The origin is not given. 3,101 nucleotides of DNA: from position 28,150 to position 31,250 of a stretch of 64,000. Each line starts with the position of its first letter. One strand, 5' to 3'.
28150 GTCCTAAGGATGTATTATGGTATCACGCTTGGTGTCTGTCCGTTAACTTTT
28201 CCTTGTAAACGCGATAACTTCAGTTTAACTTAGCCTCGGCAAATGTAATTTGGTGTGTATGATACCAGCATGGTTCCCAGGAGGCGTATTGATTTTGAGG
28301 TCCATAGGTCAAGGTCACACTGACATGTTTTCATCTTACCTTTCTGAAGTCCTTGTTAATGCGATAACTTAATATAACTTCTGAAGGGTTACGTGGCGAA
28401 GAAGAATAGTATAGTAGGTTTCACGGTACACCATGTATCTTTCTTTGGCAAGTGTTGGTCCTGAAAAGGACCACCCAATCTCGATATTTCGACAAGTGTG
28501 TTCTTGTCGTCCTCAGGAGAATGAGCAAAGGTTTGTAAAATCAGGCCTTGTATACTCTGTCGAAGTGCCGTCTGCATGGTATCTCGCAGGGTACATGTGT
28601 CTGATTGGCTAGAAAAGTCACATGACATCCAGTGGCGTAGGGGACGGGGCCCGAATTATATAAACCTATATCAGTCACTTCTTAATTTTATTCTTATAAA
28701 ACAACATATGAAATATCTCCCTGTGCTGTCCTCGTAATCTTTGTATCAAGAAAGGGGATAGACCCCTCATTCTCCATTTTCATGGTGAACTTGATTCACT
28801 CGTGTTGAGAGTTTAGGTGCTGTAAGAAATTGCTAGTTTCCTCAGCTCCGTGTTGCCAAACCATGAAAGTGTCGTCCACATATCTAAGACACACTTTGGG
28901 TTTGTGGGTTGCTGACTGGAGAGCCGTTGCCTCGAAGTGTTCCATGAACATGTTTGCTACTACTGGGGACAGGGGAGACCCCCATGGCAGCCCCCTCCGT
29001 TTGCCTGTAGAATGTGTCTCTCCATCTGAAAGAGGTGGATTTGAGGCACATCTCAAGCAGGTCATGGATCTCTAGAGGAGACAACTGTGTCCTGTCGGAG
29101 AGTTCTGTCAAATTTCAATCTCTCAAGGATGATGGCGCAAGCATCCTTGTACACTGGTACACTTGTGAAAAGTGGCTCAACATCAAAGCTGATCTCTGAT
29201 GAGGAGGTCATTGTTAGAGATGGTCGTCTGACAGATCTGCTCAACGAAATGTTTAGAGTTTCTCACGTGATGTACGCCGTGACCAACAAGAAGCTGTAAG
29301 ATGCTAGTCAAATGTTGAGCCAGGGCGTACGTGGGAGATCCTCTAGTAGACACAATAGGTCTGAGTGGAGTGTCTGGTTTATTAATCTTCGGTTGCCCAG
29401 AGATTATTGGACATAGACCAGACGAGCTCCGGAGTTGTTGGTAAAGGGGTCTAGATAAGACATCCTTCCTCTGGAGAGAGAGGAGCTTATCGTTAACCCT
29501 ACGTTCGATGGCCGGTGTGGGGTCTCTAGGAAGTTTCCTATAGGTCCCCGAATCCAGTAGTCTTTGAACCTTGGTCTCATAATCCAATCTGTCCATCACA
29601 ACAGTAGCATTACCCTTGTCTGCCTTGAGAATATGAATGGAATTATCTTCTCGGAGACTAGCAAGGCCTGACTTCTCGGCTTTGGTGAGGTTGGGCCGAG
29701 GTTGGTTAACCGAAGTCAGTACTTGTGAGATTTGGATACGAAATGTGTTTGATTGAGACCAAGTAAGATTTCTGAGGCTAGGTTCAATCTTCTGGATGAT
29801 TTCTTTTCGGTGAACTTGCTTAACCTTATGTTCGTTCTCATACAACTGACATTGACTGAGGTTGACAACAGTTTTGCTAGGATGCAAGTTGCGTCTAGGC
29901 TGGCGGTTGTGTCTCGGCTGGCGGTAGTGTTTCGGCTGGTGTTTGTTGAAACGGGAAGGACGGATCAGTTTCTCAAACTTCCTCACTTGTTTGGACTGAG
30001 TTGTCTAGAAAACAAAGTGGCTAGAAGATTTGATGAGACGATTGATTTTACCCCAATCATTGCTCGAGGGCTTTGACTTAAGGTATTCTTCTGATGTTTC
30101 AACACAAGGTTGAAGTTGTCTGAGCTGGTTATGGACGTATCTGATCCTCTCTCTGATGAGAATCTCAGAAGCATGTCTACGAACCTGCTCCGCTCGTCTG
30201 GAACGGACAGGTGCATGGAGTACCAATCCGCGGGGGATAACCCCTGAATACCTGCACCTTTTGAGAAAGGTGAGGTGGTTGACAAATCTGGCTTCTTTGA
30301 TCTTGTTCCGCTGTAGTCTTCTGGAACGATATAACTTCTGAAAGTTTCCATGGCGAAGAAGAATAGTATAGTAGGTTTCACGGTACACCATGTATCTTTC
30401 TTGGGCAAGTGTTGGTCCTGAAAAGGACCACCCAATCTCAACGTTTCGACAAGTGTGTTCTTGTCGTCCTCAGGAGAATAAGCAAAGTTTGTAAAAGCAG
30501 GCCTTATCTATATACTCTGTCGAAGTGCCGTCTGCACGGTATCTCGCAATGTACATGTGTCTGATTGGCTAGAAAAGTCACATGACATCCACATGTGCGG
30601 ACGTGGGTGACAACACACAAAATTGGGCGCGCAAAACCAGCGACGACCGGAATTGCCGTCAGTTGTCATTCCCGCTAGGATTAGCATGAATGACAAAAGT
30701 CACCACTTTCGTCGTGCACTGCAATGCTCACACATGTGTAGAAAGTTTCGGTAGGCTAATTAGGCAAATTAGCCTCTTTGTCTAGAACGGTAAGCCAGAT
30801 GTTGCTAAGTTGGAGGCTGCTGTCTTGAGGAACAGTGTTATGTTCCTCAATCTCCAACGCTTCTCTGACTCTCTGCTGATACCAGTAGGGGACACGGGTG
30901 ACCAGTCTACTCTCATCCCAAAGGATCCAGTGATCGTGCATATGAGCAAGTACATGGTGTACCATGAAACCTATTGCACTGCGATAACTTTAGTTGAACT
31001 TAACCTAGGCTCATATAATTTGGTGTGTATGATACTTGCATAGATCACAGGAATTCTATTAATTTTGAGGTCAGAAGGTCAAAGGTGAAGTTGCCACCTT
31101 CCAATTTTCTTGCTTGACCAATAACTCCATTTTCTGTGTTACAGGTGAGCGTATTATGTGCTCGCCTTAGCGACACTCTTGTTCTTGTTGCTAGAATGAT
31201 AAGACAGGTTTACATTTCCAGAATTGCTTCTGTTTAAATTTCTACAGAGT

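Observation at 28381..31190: Penelope-like element partial tandem (RT plus GIY-YIG tail, about 250-bp direct repeats) inserted into a family-B repeat, with a long target duplication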

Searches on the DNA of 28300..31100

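Call 6: search_rna_families(source=window, start=28300, end=31100, threshold=evalue, max_evalue=10, show_alignments=6)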
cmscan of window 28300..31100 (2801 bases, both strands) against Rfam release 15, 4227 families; matches with E-value up to 10: 8.
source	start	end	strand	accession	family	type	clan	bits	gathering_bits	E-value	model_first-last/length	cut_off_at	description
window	28755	28818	+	RF02126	GHRLOS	Gene; lncRNA;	-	22.1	48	0.015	1-70/70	no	Ghrelin opposite strand RNA conserved region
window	29173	29260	+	RF01206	snoR109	Gene; snRNA; snoRNA; HACA-box;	-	18.8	34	9.1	1-92/92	no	Small nucleolar RNA snoR109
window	30098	30160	+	RF00288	snoZ30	Gene; snRNA; snoRNA; CD-box;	-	18.7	50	2.8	1-97/97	no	Z30 small nucleolar RNA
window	28964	28994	-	RF03449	mir-6827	Gene; miRNA;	-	17.1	80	8.2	1-55/55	no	mir-6827 microRNA precursor family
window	28436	28472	-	RF00032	Histone3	Cis-reg;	-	16.5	34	0.71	6-42/46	no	Histone 3' UTR stem-loop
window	30390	30429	-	RF00032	Histone3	Cis-reg;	-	16.2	34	0.9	6-46/46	no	Histone 3' UTR stem-loop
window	29161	29220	+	RF01145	sR14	Gene; snRNA; snoRNA; CD-box;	-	15.4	38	0.57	1-54/54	no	Small nucleolar RNA sR14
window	31068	31086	-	RF02216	ZNFX1-AS1_2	Gene; lncRNA;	-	12.1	45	9.9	75-93/93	no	ZNFX1 antisense RNA 1 conserved region 2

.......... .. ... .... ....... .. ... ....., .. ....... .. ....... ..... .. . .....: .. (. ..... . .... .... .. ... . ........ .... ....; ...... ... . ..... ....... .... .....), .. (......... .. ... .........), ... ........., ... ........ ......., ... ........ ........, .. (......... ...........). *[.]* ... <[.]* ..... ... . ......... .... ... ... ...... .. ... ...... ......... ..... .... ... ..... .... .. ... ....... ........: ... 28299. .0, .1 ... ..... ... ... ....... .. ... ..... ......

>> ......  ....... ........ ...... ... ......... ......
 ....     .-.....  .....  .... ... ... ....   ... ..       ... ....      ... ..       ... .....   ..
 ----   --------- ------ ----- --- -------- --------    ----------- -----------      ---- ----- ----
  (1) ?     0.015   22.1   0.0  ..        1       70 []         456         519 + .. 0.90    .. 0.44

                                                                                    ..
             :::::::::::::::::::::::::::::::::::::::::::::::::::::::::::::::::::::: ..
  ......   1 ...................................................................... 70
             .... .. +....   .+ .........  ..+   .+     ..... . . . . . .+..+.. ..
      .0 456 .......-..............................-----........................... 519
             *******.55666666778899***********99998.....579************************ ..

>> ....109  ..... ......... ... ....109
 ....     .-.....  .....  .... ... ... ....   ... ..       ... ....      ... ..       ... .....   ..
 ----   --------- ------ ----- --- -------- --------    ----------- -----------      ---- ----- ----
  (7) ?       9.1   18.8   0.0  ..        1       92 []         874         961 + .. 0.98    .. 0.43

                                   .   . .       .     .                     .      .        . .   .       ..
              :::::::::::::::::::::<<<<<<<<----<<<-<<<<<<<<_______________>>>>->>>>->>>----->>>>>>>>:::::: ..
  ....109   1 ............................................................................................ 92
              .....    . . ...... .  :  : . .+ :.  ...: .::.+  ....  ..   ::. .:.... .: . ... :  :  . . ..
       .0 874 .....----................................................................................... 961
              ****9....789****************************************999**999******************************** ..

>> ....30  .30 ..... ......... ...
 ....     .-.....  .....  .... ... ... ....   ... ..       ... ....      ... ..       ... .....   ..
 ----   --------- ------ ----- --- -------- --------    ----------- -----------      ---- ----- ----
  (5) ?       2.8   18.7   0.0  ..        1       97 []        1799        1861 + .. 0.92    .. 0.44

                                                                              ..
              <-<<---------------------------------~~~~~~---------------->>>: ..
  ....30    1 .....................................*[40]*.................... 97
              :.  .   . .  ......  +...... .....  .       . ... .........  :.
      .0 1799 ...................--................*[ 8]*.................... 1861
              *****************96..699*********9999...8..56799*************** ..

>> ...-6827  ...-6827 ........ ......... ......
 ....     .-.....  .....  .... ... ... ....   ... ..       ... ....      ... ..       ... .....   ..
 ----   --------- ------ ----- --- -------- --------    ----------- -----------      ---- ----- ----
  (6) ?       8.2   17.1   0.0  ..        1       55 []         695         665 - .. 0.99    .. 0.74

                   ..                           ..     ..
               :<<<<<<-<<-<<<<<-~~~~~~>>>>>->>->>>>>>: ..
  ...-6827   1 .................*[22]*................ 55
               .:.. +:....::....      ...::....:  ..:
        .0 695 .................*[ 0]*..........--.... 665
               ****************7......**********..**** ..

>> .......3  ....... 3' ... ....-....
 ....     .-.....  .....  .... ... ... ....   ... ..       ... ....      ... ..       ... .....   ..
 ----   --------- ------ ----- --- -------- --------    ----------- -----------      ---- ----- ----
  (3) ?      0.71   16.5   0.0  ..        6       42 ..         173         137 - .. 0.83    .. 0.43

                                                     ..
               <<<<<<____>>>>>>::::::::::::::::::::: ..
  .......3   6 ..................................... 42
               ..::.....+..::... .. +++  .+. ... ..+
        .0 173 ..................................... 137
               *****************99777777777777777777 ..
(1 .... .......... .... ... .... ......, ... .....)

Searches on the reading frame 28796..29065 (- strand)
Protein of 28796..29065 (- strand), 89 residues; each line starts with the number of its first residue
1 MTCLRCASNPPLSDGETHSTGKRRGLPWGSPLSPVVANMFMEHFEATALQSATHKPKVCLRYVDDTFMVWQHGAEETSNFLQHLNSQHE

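Call 7: search_protein_families(library=pfam, proteins=[window:28796-29065:-], max_evalue=1)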
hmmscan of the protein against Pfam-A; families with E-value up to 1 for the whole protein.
window:28796-29065:- (89 aa): 3 families
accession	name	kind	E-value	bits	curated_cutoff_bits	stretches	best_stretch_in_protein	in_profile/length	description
PF00078.32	RVT_1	-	1.8e-08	34.8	29.6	1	15-85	108-174/205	Reverse transcriptase (RNA-dependent DNA polymerase)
PF02892.21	zf-BED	-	0.055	14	20.6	1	75-88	30-43/44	BED zinc finger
PF09257.16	BCMA-Tall_bind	-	0.24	11.9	27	0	4-13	19-28/37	BCMA, TALL-1 binding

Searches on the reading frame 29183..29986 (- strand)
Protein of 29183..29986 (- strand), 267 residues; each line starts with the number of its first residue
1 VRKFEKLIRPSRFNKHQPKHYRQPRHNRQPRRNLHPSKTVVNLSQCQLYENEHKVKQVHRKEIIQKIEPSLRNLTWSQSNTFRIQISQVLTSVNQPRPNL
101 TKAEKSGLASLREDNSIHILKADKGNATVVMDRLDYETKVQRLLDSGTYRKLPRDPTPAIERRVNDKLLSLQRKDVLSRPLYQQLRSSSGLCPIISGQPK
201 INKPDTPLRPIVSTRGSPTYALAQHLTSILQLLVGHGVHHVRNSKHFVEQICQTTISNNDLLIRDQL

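Call 7: search_protein_families(library=pfam, proteins=[window:29183-29986:-], max_evalue=1)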
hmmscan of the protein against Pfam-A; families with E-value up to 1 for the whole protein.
window:29183-29986:- (267 aa): 1 family
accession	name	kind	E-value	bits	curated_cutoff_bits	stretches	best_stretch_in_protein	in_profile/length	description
PF14039.11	YusW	-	0.2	12.6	27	1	49-103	30-84/92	YusW-like protein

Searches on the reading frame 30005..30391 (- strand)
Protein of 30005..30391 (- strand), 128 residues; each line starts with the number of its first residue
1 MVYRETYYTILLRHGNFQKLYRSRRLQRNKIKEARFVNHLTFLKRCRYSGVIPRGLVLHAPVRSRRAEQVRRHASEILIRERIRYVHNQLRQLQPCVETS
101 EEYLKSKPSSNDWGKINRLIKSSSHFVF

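Call 7: search_protein_families(library=pfam, proteins=[window:30005-30391:-], max_evalue=1)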
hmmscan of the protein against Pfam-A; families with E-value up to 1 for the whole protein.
window:30005-30391:- (128 aa): 1 family
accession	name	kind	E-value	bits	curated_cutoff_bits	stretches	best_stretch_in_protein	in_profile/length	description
PF11593.13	Med3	-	0.28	10.8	29.3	1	79-107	80-108/398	Mediator complex subunit 3 fungal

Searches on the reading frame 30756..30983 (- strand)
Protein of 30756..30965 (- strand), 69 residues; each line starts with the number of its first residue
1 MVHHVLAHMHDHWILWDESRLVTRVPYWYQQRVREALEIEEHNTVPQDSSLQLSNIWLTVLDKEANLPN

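Call 7: search_protein_families(library=pfam, proteins=[window:30756-30965:-], max_evalue=1)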
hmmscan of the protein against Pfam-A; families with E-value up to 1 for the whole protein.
window:30756-30965:- (69 aa): 0 families

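Call 73: search_protein_families(library=pfam, alignment_id=A4, max_evalue=0.1)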
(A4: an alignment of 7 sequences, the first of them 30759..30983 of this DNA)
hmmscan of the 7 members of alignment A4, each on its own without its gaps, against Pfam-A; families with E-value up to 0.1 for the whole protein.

A. member 1, window:30759-30983:- (75 aa): 0 families

B. families by the number of members that match (of 7 scanned): 6 families
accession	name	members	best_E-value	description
PF00078.32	RVT_1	6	8.9e-14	Reverse transcriptase (RNA-dependent DNA polymerase)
PF01541.30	GIY-YIG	3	1.1e-05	GIY-YIG catalytic domain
PF02614.20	UxaC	1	0.0073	Glucuronate isomerase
PF22022.2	Phage_int_M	1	0.026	Phage integrase central domain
PF05047.22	L51_S25_CI-B8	1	0.036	Mitochondrial ribosomal protein L51 / S25 / CI-B8 domain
PF24409.1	wHTH-PRTase_assc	1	0.093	wHTH-PRTase associated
